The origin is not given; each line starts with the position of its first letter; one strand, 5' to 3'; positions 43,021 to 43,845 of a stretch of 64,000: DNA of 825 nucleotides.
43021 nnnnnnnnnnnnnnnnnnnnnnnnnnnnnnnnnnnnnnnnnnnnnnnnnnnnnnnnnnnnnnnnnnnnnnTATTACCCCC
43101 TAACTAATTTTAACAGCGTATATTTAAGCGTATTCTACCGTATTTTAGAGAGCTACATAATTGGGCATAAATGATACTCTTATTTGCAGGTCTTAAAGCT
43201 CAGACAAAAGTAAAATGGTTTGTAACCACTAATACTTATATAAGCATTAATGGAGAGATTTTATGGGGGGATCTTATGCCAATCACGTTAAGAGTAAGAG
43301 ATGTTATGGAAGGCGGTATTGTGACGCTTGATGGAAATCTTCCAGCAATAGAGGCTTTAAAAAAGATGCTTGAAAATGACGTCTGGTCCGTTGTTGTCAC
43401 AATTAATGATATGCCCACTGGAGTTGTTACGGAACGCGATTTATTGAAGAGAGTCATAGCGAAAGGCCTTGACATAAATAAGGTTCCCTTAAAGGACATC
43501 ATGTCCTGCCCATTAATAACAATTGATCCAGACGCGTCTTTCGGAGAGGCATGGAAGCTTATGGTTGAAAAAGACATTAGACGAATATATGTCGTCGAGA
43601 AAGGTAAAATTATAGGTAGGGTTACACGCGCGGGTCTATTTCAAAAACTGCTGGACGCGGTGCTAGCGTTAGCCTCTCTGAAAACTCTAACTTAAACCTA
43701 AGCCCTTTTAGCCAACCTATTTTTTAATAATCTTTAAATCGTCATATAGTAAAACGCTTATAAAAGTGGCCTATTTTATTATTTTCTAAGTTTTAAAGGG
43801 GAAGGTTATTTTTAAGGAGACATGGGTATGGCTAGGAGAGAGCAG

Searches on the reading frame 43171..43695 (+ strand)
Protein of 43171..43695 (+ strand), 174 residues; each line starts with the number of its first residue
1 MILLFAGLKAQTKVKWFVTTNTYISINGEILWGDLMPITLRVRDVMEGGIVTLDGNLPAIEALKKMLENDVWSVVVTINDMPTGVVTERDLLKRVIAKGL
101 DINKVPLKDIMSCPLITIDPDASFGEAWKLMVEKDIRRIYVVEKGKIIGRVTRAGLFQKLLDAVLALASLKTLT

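Call 34: find_encoding_contigs(protein=window:43171-43695:+, flank=10000, max_places=10)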
Protein window:43171-43695:+ (174 aa): 1 contig read that carries it; 1 place shown.
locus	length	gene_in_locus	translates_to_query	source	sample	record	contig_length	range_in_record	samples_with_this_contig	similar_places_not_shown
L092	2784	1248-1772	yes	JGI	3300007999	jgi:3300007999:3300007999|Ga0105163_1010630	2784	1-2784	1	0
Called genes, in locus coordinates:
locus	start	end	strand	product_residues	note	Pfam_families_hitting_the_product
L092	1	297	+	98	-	?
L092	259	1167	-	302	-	PF02598:Methyltrn_RNA_3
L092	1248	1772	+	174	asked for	PF00571:CBS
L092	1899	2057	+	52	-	-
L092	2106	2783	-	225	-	?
